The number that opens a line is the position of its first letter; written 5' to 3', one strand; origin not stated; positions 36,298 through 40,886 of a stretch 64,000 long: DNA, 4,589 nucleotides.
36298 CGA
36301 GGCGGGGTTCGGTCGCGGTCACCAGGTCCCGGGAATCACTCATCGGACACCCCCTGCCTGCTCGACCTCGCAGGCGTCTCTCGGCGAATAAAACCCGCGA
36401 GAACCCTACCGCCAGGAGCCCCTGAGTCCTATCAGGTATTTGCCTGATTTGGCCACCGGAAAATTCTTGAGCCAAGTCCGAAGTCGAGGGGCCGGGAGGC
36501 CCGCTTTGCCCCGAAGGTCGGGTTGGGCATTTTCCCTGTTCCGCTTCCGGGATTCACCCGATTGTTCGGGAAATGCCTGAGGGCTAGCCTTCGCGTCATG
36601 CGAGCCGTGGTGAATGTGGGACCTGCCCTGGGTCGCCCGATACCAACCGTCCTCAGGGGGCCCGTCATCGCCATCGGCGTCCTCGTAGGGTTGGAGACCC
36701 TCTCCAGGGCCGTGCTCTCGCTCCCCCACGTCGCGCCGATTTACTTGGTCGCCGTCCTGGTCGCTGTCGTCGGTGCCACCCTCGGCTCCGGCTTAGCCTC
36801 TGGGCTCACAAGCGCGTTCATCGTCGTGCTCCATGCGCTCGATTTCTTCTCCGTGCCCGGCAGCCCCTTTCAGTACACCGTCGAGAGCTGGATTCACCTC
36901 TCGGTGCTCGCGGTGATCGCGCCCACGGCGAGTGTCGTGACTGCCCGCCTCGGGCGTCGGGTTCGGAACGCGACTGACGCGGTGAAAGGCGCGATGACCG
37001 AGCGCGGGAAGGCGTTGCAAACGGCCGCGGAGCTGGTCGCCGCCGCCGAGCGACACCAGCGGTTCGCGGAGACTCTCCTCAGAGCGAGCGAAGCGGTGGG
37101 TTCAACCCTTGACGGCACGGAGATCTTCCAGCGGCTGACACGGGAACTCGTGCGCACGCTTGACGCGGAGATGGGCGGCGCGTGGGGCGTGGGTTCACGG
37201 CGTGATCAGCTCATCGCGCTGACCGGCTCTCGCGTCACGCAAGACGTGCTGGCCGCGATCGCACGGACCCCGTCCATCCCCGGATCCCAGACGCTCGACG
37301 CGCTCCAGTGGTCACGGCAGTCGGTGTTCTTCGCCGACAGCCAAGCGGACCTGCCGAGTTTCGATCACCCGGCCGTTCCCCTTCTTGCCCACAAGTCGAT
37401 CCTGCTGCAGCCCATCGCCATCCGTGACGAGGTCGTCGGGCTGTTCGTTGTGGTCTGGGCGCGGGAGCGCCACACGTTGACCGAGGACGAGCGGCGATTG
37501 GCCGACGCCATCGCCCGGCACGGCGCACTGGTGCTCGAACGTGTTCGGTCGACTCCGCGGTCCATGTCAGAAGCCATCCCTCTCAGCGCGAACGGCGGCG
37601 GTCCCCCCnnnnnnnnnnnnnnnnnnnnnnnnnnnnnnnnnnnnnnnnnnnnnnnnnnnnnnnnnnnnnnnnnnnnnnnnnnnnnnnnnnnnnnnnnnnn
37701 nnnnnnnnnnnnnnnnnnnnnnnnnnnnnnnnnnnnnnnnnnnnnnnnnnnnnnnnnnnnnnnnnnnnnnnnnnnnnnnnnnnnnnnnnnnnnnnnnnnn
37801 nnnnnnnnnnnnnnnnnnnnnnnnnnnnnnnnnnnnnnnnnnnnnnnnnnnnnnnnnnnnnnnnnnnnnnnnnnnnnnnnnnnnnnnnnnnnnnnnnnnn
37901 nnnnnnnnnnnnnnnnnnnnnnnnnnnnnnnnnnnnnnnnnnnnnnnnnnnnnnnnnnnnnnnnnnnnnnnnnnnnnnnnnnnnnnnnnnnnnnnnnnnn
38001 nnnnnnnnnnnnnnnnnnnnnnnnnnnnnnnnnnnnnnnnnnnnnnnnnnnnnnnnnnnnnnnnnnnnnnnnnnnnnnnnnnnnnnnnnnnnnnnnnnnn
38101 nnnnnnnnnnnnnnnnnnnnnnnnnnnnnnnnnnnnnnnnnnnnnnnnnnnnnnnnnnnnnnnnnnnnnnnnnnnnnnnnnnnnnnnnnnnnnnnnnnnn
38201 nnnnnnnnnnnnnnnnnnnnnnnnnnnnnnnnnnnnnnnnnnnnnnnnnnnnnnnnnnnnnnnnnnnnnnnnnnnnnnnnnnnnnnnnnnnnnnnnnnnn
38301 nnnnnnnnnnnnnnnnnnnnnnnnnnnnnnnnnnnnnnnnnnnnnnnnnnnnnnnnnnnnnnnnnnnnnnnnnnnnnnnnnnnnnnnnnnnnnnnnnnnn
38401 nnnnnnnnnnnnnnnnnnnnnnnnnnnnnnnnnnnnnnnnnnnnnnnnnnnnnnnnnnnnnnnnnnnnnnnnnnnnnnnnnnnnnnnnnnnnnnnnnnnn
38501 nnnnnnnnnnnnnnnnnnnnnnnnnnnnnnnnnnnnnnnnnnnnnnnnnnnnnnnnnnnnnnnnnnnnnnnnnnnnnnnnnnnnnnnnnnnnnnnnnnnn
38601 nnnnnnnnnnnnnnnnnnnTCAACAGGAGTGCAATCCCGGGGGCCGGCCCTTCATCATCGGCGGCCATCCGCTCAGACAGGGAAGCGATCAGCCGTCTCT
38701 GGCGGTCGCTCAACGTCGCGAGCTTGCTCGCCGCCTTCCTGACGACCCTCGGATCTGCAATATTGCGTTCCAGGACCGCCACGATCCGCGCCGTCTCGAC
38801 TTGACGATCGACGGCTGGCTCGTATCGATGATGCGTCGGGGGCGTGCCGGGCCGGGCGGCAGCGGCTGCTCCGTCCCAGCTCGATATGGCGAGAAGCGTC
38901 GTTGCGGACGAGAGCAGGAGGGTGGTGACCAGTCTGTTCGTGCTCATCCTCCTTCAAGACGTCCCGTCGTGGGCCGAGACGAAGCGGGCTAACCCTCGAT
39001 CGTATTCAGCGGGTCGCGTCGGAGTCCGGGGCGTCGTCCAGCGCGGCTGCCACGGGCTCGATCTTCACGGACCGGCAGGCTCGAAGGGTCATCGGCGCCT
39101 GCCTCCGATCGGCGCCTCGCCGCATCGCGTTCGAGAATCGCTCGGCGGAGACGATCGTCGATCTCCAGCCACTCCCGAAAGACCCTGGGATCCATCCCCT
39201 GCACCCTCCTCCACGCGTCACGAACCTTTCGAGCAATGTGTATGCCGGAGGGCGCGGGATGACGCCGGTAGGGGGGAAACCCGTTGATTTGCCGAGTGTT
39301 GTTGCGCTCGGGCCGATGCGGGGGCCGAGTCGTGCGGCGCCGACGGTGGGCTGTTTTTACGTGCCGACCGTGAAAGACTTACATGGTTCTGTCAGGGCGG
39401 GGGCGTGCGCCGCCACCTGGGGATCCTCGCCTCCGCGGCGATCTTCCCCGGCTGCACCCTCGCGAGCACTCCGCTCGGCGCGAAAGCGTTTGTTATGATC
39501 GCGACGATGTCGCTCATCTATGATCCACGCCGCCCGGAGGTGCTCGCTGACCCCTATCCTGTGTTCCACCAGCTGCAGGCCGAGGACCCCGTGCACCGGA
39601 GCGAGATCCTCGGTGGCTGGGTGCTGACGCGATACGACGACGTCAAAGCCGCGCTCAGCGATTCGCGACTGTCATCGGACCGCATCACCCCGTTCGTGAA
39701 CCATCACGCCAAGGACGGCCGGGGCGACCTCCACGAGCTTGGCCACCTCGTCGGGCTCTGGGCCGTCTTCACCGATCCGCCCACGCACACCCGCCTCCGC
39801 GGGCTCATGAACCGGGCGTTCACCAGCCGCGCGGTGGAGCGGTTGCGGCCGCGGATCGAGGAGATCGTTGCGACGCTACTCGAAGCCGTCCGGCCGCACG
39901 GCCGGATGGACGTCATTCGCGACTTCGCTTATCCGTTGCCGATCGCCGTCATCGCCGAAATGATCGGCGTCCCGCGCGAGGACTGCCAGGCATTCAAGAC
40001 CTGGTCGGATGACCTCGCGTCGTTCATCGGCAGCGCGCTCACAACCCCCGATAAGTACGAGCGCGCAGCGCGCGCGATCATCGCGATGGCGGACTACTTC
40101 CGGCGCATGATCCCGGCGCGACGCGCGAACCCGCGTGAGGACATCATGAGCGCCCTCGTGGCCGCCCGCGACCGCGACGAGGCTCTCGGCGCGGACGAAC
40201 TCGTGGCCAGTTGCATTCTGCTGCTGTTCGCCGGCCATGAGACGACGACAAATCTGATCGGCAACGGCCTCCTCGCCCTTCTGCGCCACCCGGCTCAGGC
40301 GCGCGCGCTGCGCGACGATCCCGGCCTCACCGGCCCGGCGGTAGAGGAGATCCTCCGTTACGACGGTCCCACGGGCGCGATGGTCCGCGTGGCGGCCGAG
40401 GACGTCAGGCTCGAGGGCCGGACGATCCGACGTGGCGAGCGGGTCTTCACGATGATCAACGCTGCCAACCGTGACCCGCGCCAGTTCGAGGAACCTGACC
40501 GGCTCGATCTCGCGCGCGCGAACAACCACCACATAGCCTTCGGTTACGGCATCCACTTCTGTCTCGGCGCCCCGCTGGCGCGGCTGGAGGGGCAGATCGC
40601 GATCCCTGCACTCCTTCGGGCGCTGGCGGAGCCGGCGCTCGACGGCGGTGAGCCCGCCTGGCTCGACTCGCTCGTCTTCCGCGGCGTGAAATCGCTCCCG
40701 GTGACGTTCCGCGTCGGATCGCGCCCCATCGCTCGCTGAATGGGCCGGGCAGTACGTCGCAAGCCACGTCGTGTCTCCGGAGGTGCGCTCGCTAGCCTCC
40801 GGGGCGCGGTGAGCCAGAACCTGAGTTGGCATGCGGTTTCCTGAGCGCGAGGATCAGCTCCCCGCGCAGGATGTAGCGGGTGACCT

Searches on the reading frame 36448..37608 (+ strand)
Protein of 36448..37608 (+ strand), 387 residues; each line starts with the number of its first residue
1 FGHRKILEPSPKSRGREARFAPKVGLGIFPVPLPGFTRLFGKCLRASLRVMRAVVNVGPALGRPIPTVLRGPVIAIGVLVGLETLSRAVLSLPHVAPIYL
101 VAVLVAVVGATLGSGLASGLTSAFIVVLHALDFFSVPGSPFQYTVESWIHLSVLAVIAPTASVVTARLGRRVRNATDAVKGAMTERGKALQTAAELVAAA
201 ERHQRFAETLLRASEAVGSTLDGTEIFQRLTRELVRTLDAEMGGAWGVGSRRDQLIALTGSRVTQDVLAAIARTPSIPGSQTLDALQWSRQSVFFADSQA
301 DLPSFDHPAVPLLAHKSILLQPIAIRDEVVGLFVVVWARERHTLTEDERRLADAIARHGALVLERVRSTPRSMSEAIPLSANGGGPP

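Call 52: search_protein_families(library=pfam, max_evalue=0.0001, proteins=[window:36448-37608:+])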
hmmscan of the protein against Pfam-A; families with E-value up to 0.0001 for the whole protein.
window:36448-37608:+ (387 aa): 4 families
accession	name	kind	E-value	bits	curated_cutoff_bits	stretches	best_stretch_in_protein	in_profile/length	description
PF13185.12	GAF_2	-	5.6e-11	43.2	28.6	1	224-364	5-136/136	GAF domain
PF13492.12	GAF_3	-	3.3e-06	28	27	1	225-365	4-129/129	GAF domain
PF01590.32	GAF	-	7.7e-06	26.9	22.4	1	224-361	3-131/133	GAF domain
PF13493.11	DUF4118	-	1.1e-05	25.6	28.4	1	75-176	7-105/107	Domain of unknown function (DUF4118)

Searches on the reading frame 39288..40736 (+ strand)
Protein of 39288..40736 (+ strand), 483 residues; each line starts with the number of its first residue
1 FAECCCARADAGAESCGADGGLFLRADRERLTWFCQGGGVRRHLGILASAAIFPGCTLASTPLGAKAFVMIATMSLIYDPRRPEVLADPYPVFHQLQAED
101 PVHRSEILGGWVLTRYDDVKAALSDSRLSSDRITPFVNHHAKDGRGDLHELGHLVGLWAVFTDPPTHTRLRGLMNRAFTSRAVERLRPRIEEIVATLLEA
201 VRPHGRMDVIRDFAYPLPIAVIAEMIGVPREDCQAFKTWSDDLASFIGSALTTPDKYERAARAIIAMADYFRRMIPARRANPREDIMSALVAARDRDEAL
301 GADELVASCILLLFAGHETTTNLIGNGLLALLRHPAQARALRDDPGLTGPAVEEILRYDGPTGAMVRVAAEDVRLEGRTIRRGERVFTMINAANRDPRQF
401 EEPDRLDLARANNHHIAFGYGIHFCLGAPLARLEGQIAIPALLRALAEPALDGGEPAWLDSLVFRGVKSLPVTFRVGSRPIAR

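Call 52: search_protein_families(library=pfam, max_evalue=0.0001, proteins=[window:39288-40736:+])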
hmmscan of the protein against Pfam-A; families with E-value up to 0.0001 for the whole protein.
window:39288-40736:+ (483 aa): 1 family
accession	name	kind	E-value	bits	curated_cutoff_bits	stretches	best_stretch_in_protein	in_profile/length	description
PF00067.27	p450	-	9.8e-31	107.4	22.8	2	351-445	327-431/462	Cytochrome P450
